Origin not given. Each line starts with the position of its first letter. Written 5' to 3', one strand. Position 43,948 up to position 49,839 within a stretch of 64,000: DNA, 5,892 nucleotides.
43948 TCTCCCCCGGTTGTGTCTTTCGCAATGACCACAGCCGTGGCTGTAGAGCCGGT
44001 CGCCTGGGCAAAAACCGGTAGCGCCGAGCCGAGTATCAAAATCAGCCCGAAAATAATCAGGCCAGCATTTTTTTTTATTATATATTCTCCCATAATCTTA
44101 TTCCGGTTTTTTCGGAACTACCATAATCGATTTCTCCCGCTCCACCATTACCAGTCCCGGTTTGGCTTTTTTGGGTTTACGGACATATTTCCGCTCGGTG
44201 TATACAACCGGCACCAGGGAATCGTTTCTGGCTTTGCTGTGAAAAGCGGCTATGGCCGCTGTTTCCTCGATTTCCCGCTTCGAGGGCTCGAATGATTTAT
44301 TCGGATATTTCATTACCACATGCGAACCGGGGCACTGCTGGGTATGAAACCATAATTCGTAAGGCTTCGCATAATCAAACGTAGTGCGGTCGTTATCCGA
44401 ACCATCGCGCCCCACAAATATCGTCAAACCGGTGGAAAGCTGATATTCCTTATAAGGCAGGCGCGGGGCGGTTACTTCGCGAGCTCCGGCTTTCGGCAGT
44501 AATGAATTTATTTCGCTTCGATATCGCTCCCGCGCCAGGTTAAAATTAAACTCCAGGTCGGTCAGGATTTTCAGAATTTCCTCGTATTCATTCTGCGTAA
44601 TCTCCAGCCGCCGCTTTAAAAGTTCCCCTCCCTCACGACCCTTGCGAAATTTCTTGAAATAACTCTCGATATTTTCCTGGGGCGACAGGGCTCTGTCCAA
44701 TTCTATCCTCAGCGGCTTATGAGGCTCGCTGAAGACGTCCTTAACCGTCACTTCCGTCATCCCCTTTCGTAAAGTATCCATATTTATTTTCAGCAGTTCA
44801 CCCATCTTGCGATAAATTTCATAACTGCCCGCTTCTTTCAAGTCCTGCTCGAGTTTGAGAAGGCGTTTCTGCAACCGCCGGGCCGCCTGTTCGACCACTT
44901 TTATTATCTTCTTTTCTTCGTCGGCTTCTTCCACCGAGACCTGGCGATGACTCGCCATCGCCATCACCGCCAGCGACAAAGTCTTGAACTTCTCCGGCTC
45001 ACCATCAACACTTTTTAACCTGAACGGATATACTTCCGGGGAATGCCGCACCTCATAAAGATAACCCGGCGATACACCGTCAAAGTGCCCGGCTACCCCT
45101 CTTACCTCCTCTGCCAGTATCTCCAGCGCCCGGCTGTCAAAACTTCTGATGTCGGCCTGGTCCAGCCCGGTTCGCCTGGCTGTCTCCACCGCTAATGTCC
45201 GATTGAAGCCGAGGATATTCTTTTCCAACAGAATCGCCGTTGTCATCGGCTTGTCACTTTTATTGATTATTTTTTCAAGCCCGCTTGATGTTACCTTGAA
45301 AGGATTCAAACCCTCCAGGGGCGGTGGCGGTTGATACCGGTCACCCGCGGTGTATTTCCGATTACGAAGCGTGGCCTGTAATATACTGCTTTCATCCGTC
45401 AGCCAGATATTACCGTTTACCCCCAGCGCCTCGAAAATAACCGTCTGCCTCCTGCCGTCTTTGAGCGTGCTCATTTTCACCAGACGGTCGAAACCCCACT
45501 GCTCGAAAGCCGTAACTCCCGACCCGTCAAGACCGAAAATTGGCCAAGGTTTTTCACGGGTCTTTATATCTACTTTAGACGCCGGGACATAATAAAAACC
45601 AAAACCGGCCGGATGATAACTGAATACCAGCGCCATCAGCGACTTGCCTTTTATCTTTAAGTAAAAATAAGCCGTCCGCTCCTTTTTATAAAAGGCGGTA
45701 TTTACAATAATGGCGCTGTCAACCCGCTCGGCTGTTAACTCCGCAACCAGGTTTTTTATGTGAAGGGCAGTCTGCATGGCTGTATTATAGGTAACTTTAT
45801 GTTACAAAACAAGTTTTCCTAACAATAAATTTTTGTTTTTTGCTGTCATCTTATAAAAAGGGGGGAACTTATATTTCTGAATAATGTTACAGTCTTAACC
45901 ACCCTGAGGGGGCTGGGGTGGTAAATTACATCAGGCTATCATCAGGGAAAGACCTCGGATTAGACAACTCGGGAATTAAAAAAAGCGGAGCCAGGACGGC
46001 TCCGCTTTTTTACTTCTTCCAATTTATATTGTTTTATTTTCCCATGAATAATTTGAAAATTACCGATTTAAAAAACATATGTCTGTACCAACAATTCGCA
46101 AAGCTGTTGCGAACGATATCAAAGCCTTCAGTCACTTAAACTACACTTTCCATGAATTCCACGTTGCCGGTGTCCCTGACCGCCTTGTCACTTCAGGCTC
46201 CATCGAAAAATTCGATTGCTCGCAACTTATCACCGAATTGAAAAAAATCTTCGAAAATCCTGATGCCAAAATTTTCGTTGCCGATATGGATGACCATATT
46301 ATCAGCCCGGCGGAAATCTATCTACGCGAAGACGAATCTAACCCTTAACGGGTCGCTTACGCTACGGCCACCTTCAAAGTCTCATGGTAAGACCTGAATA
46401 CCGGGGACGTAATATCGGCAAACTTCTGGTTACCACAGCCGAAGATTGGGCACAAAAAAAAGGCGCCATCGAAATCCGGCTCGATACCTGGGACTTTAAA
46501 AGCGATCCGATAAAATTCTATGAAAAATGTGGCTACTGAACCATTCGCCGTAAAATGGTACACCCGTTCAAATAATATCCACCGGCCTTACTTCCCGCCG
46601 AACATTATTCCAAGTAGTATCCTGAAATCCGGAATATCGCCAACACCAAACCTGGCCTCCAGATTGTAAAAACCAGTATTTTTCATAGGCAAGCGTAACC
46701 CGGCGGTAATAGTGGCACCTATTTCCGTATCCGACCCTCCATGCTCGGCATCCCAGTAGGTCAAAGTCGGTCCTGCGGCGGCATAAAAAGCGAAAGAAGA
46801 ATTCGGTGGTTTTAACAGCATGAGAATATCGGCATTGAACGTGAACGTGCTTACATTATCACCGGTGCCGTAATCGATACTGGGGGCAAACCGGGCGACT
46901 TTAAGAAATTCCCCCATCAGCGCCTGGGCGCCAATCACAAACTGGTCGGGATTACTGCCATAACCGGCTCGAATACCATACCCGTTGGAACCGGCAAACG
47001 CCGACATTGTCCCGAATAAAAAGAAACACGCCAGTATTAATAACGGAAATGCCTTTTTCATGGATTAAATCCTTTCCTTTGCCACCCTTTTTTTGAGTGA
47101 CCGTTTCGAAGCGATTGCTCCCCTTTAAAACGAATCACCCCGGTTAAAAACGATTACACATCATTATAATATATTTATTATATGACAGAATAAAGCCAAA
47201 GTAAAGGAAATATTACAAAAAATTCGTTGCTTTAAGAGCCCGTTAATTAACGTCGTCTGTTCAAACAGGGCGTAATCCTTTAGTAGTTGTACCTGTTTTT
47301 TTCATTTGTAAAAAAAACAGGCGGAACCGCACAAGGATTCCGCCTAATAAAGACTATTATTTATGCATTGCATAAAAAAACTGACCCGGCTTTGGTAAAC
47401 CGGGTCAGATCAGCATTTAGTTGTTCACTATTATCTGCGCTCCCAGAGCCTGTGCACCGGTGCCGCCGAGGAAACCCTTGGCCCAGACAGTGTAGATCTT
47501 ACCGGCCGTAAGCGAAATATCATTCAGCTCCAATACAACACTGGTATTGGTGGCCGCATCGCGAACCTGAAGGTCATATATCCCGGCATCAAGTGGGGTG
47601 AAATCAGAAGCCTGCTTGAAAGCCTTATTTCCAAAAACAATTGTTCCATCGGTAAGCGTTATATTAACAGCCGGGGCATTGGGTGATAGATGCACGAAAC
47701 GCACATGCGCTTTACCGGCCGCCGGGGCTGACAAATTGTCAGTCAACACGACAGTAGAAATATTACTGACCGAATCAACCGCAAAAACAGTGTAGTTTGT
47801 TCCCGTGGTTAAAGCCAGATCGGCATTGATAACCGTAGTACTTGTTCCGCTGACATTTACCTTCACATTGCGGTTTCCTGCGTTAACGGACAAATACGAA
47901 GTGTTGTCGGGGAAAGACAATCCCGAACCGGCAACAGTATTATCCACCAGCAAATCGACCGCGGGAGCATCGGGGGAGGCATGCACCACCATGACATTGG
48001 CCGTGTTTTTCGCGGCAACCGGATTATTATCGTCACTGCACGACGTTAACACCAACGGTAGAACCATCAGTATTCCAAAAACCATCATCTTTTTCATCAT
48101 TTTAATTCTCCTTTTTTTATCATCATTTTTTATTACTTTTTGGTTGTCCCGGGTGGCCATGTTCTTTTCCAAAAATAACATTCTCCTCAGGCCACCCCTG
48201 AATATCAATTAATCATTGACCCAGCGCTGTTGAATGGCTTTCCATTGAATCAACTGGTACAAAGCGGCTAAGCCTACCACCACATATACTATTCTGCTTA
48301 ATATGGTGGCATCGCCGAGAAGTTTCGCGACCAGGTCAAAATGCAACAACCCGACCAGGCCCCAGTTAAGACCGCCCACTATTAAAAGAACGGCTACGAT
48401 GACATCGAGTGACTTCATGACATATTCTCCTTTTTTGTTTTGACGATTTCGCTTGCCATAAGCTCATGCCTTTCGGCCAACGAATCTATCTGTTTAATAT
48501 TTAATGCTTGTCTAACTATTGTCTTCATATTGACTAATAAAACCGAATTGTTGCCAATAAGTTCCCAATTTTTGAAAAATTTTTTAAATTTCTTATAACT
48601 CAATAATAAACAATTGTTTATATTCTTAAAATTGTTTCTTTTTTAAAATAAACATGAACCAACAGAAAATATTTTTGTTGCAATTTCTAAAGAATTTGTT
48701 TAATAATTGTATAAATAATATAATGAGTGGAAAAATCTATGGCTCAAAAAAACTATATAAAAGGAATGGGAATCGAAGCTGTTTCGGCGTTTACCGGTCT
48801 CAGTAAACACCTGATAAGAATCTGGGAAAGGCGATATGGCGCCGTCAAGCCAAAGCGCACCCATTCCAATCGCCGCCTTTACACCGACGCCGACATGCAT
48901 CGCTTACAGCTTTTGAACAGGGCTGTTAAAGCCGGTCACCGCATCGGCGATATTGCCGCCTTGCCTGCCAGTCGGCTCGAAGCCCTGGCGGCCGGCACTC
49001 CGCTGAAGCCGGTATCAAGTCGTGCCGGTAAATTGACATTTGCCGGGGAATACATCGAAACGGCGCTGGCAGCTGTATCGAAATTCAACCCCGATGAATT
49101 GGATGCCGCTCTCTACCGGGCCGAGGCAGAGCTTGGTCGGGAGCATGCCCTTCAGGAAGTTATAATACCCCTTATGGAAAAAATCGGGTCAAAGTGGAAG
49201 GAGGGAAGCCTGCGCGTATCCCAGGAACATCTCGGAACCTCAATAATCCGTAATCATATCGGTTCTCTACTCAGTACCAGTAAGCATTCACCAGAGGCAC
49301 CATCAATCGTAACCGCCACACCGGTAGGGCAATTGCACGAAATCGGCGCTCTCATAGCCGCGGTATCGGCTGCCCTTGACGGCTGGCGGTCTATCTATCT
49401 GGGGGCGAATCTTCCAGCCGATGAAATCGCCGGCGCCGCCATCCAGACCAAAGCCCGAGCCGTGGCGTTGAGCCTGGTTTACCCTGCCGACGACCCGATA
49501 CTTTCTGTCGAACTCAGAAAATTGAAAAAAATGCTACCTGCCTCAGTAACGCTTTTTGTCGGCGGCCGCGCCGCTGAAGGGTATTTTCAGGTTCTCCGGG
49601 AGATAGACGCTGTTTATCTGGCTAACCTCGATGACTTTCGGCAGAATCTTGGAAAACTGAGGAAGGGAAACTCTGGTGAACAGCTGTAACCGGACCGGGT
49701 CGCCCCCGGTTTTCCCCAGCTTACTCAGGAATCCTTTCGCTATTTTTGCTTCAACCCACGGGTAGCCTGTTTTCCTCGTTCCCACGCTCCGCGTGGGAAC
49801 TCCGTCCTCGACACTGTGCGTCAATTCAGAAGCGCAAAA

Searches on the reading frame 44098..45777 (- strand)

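Call 63: search_protein_families(library=pfam, proteins=[window:44098-45777:-], max_evalue=0.00001)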
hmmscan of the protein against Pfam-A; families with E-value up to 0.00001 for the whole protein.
window:44098-45777:- (559 aa): 2 families
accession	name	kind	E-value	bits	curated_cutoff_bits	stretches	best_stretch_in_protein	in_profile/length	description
PF05833.16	NFACT_N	-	3.6e-49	168.2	31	1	7-409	5-422/456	NFACT N-terminal and middle domains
PF05670.18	NFACT-R_1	-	4.3e-10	40.5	29.8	1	446-545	6-110/112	NFACT protein RNA binding domain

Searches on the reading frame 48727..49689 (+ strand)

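Call 63: search_protein_families(library=pfam, proteins=[window:48727-49689:+], max_evalue=0.00001)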
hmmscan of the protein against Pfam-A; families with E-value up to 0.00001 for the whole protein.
window:48727-49689:+ (320 aa): 4 families
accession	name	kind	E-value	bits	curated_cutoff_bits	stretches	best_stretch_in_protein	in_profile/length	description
PF13411.12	MerR_1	-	9.1e-14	51.8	21.6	1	16-78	3-64/69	MerR HTH family regulatory protein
PF02310.24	B12-binding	-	2.2e-11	44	32.1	1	193-286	2-94/121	B12 binding domain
PF02607.22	B12-binding_2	-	3.7e-09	37.1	23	1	110-176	2-68/74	B12 binding domain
PF00376.29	MerR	-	4.6e-06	26.8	28.2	0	16-52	2-38/38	MerR family regulatory protein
